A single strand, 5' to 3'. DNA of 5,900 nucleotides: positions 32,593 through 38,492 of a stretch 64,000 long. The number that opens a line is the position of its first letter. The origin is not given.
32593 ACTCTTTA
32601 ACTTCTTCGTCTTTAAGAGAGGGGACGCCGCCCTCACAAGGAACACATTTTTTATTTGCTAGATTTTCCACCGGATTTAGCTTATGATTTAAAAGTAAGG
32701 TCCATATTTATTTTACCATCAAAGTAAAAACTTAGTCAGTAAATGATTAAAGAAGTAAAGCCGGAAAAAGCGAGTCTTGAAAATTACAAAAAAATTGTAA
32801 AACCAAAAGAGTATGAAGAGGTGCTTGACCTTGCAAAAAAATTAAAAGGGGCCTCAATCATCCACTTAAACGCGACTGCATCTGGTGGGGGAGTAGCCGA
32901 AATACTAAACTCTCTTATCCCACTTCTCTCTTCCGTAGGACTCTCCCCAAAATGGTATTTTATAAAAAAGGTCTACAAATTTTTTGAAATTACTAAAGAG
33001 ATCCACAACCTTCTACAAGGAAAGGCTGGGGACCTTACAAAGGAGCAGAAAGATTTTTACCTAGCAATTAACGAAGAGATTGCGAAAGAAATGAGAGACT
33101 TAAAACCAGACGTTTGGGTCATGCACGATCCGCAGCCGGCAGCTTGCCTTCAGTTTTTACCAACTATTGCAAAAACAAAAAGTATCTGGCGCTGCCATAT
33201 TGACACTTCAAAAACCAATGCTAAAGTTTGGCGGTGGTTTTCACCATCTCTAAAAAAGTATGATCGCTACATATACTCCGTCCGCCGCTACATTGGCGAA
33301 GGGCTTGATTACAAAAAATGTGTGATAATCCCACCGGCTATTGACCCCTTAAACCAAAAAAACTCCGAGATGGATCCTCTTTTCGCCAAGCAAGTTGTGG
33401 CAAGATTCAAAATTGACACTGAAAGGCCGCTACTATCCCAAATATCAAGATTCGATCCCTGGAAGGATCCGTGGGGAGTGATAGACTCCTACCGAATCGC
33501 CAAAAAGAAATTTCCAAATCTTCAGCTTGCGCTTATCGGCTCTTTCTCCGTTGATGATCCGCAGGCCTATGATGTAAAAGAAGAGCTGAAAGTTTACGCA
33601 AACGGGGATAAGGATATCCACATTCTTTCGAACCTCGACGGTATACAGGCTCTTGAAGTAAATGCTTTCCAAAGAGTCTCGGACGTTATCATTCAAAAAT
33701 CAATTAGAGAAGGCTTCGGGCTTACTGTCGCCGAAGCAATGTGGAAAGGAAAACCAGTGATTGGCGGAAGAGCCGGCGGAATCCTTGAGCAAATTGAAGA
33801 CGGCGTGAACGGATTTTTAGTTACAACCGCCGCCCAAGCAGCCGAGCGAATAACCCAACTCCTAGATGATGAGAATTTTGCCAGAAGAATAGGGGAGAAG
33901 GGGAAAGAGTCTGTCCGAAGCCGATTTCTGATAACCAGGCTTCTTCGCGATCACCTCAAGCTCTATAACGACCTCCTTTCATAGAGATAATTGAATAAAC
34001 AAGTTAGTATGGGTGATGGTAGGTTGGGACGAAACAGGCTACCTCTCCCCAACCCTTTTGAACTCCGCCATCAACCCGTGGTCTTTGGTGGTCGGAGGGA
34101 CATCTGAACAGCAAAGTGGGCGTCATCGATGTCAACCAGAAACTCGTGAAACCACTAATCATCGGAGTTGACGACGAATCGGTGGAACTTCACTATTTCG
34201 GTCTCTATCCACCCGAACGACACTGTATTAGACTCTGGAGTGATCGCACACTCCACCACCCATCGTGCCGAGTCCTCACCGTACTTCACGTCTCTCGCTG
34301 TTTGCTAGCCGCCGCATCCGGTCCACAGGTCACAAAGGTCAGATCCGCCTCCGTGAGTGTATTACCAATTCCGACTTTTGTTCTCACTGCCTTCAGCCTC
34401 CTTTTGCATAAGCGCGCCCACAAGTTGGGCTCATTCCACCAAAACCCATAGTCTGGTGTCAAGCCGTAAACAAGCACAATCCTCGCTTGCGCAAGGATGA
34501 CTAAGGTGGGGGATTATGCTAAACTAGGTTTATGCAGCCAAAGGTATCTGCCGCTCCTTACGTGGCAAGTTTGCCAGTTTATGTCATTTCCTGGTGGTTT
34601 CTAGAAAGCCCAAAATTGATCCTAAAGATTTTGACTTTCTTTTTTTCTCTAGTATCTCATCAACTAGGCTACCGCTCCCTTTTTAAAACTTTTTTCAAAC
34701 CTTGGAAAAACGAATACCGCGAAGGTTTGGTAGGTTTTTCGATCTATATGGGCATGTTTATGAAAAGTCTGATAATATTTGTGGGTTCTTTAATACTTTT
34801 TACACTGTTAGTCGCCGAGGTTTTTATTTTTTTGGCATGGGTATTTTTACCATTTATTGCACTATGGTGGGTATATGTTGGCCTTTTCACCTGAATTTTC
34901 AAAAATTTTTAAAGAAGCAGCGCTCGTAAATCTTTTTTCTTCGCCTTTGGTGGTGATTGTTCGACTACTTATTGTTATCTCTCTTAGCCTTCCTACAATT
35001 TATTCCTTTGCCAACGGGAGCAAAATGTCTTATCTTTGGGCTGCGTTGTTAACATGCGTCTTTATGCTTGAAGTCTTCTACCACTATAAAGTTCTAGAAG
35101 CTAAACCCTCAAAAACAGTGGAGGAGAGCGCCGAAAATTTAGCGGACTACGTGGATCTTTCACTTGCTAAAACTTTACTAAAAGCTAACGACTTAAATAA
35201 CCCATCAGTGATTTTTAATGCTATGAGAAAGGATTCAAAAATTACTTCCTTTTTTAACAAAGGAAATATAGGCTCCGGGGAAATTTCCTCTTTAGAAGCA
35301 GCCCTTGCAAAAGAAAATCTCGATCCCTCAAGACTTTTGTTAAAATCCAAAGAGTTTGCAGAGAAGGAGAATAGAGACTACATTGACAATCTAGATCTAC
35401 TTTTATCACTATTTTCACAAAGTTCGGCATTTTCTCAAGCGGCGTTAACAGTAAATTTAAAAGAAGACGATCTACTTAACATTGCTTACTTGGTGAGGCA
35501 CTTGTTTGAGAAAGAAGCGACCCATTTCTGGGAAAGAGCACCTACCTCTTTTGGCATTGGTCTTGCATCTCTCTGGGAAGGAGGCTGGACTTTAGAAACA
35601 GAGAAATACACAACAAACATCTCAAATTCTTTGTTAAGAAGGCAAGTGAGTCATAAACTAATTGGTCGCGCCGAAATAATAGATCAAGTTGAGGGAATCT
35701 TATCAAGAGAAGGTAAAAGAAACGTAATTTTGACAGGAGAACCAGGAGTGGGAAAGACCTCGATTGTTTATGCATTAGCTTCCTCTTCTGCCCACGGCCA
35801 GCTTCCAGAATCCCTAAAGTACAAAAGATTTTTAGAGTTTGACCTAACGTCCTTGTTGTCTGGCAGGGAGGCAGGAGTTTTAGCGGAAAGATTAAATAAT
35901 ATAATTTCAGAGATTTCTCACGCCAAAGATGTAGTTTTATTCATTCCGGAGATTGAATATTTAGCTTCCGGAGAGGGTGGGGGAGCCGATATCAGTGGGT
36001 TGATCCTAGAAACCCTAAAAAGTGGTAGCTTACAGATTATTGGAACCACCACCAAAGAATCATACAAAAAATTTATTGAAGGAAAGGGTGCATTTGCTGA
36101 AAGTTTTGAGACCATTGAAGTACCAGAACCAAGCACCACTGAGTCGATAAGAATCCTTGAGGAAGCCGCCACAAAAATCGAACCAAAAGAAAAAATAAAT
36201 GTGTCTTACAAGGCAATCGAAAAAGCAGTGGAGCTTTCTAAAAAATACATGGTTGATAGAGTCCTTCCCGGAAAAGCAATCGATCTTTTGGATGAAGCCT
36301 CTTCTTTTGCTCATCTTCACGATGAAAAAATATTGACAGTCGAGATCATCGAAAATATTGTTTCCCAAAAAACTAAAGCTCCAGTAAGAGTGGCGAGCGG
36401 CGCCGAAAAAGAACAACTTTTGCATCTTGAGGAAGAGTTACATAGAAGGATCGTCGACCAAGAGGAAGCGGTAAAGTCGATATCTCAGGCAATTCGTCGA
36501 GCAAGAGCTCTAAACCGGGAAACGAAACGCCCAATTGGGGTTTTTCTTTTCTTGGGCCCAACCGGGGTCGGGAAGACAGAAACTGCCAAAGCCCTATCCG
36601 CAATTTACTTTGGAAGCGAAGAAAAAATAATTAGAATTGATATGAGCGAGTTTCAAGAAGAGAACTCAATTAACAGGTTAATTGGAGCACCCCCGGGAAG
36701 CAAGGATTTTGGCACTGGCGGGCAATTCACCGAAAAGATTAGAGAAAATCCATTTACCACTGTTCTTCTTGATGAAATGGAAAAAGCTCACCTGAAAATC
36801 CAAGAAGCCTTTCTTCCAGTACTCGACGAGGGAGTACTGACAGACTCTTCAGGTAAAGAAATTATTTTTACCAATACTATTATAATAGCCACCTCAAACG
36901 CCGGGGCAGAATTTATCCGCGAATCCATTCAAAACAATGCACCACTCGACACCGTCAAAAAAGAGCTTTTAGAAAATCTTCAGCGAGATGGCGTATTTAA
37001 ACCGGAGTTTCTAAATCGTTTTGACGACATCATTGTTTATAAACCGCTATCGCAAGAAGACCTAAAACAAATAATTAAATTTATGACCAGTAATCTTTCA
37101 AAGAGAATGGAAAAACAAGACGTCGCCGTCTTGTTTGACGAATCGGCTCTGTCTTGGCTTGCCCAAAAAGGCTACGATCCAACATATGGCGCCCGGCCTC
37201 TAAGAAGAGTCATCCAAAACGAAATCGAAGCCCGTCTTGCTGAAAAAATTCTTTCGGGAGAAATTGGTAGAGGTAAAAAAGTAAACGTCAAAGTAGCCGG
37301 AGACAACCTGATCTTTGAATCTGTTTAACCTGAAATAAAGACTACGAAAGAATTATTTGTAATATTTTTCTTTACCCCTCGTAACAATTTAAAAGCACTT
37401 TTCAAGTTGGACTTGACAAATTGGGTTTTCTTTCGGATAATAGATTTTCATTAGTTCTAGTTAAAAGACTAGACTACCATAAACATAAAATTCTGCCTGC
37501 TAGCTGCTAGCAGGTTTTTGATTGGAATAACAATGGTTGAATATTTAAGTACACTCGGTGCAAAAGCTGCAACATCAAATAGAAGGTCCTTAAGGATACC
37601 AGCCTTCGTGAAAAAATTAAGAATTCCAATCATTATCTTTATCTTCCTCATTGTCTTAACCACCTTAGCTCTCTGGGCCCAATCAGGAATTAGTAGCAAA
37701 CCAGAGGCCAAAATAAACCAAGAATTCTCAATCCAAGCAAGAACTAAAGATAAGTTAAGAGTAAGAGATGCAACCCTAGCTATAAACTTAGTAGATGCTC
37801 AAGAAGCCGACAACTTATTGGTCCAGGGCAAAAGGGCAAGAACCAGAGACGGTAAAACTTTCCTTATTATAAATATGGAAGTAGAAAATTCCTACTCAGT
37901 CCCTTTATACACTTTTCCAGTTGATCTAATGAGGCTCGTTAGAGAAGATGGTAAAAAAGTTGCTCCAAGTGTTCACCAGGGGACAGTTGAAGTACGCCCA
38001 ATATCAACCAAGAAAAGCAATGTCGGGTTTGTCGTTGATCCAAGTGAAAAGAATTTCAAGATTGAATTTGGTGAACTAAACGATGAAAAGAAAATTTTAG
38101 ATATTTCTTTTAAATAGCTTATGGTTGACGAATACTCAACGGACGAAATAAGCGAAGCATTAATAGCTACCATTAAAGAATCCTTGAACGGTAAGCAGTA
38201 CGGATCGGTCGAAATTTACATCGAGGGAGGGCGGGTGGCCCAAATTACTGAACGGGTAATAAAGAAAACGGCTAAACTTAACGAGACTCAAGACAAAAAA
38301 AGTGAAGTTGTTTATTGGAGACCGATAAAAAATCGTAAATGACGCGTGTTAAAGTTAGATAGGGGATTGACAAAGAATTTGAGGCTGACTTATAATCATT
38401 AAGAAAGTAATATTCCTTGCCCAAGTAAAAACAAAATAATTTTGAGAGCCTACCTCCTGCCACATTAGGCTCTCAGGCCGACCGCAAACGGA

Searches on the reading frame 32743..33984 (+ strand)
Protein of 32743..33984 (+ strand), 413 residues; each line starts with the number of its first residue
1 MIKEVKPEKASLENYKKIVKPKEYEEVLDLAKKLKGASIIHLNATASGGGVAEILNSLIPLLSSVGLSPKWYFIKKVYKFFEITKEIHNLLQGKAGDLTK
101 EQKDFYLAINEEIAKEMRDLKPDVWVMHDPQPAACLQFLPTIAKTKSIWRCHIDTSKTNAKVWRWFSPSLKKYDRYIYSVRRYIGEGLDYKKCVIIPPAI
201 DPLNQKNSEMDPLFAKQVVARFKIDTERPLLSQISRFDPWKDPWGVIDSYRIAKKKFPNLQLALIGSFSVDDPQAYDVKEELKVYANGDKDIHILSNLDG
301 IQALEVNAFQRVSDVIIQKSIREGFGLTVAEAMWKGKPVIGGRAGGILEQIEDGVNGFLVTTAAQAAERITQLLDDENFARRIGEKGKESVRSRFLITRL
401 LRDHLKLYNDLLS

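Call 12: search_protein_families(library=pfam, proteins=[window:32743-33984:+], max_evalue=0.01)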
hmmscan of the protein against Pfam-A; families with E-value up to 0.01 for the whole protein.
window:32743-33984:+ (413 aa): 6 families
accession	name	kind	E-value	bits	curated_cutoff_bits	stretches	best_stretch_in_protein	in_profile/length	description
PF21269.3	TreT_GT1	-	8.8e-46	155.6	27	1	41-184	1-143/144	Trehalose synthase, N-terminal domain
PF00534.26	Glycos_transf_1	-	1.2e-26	93.8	26.4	1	222-389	9-171/172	Glycosyl transferases group 1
PF13692.12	Glyco_trans_1_4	-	1.6e-15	58.1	27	1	241-376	15-142/142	Glycosyl transferases group 1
PF20706.3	GT4-conflict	-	4.5e-06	26.3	26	1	306-404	275-371/385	Family 4 Glycosyltransferase in conflict systems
PF13524.12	Glyco_trans_1_2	-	0.00034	21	25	1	292-398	29-136/144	Glycosyl transferase-like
PF13439.12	Glyco_transf_4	-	0.0021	18.5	28.5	1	106-202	57-168/170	Glycosyltransferase Family 4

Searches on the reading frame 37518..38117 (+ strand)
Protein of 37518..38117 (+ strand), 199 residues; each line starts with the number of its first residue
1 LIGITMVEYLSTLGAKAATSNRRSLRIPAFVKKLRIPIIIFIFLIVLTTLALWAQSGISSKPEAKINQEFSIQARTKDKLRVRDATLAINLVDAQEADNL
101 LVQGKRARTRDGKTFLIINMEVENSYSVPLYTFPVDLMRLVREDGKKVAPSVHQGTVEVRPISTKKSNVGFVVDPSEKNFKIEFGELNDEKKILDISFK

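Call 12: search_protein_families(library=pfam, proteins=[window:37518-38117:+], max_evalue=0.01)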
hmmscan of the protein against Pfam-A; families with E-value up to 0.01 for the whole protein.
window:37518-38117:+ (199 aa): 1 family
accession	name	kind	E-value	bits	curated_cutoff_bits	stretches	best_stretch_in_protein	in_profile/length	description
PF11611.13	DUF4352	-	0.0001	23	25.9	1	79-187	6-116/122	Domain of unknown function (DUF4352)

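Call 86: search_protein_families(library=ncbifam, proteins=[window:37518-38117:+], max_evalue=0.01)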
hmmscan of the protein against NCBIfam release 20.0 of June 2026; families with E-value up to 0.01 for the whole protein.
window:37518-38117:+ (199 aa): 0 families

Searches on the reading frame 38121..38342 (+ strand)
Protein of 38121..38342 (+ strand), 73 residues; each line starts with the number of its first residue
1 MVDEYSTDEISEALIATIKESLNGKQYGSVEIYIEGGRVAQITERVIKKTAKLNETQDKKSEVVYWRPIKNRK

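Call 12: search_protein_families(library=pfam, proteins=[window:38121-38342:+], max_evalue=0.01)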
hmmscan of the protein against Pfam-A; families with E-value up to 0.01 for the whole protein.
window:38121-38342:+ (73 aa): 1 family
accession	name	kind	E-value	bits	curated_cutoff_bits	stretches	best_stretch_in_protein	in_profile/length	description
PF10055.14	DUF2292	-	2.3e-05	24.3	22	1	15-42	2-29/37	Uncharacterized small protein (DUF2292)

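Call 86: search_protein_families(library=ncbifam, proteins=[window:38121-38342:+], max_evalue=0.01)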
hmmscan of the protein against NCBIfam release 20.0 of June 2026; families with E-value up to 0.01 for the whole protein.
window:38121-38342:+ (73 aa): 1 family
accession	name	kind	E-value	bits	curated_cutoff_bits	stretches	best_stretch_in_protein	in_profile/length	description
NF033785.1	sulfur_OscA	equivalog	0.00042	20.3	85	1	14-59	16-58/60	sulfur starvation response protein OscA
